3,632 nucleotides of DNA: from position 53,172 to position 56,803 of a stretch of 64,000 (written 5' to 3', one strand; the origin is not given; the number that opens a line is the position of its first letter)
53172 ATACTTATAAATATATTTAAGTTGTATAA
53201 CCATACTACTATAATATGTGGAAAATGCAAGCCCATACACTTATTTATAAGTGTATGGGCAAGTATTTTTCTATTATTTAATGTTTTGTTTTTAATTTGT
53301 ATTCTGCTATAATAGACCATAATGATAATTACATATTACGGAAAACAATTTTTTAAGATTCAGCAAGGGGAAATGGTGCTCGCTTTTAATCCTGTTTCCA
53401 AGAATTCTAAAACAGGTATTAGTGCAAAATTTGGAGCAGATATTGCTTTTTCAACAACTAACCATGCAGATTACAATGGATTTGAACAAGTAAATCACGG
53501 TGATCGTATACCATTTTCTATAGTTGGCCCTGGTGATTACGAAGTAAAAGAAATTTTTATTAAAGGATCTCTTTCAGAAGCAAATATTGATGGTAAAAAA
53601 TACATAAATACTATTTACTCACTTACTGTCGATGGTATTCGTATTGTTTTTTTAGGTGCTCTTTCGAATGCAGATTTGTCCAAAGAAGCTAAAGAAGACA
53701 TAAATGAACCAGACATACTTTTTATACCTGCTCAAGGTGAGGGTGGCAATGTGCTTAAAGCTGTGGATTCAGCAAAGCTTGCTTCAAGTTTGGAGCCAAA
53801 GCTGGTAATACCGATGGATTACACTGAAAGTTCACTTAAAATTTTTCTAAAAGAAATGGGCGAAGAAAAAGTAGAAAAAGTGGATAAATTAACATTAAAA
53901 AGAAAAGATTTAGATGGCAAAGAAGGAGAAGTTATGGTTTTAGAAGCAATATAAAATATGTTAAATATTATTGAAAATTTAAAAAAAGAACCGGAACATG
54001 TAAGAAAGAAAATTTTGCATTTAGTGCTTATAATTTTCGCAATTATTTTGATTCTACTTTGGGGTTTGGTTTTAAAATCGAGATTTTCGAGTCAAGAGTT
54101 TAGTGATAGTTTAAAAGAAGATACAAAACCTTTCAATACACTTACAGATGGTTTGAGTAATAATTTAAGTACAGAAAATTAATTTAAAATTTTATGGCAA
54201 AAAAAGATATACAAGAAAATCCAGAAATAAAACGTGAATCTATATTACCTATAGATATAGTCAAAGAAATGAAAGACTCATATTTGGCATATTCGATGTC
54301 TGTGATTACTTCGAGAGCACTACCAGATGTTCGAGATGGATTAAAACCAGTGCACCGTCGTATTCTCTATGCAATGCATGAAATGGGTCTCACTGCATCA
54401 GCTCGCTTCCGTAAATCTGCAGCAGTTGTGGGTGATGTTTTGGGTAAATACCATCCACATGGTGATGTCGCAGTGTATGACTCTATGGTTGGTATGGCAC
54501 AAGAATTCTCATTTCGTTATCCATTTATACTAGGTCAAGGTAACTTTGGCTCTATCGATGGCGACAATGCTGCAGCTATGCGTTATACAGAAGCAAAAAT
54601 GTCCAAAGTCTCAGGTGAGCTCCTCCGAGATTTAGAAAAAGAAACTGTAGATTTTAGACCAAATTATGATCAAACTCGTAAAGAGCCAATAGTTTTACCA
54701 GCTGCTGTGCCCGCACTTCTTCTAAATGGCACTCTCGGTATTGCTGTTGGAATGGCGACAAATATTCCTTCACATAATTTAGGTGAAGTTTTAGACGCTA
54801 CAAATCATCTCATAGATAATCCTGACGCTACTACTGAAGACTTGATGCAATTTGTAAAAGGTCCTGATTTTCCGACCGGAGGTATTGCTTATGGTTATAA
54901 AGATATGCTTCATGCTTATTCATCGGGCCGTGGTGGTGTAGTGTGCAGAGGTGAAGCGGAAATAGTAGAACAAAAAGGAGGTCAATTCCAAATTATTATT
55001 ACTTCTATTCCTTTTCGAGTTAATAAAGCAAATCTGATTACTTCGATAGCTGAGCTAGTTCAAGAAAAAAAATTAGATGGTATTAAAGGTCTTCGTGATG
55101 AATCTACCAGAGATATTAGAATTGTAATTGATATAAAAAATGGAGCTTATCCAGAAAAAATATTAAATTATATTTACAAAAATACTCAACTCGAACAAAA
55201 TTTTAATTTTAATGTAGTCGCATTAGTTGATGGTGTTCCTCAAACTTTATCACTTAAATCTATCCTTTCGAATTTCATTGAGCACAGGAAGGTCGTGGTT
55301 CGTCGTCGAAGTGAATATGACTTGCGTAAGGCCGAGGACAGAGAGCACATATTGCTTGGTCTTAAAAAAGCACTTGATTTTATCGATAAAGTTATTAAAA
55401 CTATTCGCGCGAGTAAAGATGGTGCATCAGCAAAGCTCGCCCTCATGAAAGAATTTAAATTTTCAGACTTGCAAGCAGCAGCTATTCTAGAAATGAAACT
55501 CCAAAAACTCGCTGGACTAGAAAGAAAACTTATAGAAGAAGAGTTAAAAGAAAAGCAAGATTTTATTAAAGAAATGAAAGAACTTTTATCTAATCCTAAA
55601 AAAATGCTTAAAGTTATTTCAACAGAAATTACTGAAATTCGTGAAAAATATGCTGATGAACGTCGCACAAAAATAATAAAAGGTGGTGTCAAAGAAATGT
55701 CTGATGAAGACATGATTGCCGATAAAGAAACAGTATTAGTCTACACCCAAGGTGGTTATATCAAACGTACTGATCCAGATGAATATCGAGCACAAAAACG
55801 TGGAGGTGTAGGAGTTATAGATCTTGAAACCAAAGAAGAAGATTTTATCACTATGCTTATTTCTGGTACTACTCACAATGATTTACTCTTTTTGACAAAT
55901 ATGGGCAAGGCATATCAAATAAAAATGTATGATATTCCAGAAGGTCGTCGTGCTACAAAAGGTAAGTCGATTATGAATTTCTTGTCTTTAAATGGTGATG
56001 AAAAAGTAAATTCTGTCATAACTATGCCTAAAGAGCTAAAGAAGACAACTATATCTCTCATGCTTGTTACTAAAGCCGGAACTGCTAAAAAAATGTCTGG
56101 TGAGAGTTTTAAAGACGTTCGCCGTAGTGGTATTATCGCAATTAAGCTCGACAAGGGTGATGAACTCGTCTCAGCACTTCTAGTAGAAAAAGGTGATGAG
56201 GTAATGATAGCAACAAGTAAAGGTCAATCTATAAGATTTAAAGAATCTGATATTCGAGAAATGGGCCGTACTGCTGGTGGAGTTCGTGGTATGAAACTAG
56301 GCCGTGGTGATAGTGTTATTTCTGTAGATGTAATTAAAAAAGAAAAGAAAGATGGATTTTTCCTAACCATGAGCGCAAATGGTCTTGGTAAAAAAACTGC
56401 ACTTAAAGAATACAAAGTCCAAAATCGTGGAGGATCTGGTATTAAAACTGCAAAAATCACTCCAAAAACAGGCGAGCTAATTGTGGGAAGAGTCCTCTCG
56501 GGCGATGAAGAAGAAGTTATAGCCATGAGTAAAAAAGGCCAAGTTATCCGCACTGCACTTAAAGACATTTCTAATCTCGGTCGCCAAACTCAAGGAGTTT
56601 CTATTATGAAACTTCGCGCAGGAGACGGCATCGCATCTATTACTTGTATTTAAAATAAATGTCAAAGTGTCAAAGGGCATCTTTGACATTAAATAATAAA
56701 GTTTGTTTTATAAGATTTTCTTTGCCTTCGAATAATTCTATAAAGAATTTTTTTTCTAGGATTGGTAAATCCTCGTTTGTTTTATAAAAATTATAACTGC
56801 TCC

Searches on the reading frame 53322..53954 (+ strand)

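Call 15: search_protein_families(library=pfam, proteins=[window:53322-53954:+])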
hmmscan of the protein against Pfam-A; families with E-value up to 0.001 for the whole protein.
window:53322-53954:+ (210 aa): 1 family
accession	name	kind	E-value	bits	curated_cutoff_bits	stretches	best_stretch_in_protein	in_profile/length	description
PF13483.12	Lactamase_B_3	-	9.9e-21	74.8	24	1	3-165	2-159/160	Beta-lactamase superfamily domain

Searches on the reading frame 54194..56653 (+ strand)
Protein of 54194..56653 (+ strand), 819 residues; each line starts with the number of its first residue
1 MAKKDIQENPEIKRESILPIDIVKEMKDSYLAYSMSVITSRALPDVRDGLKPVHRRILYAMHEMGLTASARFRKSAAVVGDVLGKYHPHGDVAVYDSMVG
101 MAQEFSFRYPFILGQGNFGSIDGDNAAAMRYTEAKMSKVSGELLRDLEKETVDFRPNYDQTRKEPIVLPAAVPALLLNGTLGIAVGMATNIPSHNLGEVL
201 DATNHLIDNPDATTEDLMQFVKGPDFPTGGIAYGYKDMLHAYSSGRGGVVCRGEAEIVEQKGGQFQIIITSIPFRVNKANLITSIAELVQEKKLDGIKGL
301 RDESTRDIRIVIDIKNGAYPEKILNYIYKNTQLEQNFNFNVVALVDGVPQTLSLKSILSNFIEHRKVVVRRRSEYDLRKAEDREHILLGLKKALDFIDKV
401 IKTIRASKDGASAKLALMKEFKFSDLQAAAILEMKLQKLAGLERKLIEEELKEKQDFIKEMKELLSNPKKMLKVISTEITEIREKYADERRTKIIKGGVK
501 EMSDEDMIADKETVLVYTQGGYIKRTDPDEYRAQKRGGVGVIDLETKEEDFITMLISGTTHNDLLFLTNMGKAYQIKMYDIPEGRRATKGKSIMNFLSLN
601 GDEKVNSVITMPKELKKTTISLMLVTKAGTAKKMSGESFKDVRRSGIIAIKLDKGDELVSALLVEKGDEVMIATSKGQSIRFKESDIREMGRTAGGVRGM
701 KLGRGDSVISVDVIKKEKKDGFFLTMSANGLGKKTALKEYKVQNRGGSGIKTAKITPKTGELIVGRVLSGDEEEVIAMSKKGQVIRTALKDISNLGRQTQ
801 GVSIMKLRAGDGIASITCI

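Call 15: search_protein_families(library=pfam, proteins=[window:54194-56653:+])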
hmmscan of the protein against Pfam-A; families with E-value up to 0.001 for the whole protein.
window:54194-56653:+ (819 aa): 2 families
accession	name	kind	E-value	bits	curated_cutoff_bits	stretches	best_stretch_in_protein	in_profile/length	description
PF00521.26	DNA_topoisoIV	-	2.3e-156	521.5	31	1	41-479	1-431/432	DNA gyrase/topoisomerase IV, subunit A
PF03989.18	DNA_gyraseA_C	-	5.5e-66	218.2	27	6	668-715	1-48/48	DNA gyrase C-terminal domain, beta-propeller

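Call 16: find_encoding_contigs(protein=window:54194-56653:+, flank=10000, max_places=6)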
Protein window:54194-56653:+ (819 aa): no gene with exactly this product is on record in the collection.
